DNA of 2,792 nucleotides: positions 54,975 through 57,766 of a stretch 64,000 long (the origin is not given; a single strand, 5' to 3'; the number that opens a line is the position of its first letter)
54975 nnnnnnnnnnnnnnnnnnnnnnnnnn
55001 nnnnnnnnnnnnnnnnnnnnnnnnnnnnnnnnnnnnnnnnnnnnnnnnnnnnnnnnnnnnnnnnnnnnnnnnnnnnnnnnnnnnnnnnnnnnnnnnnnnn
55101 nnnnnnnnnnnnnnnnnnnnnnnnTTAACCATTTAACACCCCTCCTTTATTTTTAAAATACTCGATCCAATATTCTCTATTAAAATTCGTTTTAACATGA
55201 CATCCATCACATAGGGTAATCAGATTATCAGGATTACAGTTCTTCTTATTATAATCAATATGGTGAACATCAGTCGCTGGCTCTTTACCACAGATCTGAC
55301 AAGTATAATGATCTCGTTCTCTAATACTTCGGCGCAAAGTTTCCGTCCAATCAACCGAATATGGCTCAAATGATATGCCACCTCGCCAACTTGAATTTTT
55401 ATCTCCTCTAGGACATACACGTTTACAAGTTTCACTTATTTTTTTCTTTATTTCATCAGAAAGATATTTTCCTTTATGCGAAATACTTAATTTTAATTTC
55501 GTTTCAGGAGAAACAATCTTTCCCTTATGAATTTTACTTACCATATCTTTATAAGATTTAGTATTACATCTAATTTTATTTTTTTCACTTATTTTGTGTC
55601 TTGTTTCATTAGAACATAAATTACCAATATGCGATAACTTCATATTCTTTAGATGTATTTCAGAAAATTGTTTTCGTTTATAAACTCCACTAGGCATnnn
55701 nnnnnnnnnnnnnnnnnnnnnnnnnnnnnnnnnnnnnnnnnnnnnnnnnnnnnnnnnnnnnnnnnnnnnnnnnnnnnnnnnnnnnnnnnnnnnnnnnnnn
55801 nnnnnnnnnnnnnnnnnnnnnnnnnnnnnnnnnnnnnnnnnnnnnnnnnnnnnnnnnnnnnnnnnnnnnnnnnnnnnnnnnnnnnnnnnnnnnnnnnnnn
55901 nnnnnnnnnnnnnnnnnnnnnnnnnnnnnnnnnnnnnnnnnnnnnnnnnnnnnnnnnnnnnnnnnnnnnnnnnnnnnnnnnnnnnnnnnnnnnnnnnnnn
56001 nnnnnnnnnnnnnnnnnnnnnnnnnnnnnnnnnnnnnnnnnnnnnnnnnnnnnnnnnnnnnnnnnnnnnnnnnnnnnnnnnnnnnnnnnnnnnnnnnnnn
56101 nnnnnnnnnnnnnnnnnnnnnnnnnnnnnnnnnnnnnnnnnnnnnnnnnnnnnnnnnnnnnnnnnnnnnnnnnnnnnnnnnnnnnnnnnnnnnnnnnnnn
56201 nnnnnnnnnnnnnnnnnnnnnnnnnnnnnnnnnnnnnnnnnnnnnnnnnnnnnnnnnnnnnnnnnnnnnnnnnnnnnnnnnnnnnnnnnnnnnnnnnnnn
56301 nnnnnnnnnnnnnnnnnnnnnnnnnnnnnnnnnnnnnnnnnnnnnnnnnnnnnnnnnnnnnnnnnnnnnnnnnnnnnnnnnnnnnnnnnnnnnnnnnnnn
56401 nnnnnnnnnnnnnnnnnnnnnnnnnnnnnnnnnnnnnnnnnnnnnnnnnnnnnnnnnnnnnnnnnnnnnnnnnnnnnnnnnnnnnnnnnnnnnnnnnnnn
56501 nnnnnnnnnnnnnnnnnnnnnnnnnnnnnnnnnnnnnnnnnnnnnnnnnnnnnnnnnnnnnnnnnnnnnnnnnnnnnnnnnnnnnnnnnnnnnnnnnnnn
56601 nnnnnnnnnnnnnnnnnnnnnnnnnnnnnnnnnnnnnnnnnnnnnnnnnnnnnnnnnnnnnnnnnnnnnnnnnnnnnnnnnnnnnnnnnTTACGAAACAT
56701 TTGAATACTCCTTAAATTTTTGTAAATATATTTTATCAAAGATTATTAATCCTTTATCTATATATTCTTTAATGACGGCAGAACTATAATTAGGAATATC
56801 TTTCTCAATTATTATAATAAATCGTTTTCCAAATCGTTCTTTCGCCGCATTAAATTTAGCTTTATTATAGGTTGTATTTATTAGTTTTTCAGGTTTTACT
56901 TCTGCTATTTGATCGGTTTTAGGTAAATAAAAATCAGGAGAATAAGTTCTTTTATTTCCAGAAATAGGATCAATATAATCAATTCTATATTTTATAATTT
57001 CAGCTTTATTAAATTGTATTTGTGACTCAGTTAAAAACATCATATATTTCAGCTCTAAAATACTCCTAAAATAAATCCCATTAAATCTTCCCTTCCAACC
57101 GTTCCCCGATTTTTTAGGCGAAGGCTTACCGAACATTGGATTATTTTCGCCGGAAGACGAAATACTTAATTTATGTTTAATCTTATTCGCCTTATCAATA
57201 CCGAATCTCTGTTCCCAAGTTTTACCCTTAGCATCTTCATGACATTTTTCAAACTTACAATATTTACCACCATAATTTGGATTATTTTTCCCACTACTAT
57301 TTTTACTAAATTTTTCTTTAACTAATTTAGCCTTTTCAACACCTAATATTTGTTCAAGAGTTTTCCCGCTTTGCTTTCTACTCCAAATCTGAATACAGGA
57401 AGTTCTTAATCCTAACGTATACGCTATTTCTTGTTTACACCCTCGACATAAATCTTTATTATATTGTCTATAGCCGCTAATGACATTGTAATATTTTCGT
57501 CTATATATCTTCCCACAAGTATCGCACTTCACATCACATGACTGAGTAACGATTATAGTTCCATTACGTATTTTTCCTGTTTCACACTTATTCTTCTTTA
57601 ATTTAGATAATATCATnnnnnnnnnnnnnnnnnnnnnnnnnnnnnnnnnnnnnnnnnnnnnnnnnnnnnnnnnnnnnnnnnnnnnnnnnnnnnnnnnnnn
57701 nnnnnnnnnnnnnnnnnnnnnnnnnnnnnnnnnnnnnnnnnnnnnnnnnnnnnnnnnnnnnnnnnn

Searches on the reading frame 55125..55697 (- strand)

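Call 32: search_protein_families(library=pfam, proteins=[window:55125-55697:-], max_evalue=0.001)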
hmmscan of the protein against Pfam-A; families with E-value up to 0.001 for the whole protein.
window:55125-55697:- (190 aa): 3 families
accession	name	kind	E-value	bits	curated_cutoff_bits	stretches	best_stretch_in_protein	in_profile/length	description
PF13392.12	HNH_3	-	2e-05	24.5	24.8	1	137-160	13-37/46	HNH endonuclease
PF01844.29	HNH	-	0.00015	22.3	21.4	1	133-169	1-43/47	HNH endonuclease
PF07460.16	NUMOD3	-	0.00016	21.9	20.4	0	59-77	1-19/37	NUMOD3 motif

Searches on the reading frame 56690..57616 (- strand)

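Call 32: search_protein_families(library=pfam, proteins=[window:56690-57616:-], max_evalue=0.001)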
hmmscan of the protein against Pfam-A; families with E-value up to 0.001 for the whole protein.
window:56690-57616:- (308 aa): 2 families
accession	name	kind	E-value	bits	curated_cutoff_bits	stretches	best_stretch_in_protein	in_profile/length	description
PF07460.16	NUMOD3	-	3.1e-06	27.4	20.4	0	147-164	9-26/37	NUMOD3 motif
PF08722.17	Tn7_TnsA-like_N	-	8.9e-05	23.4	26.5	1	208-262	12-73/85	TnsA-like endonuclease N terminal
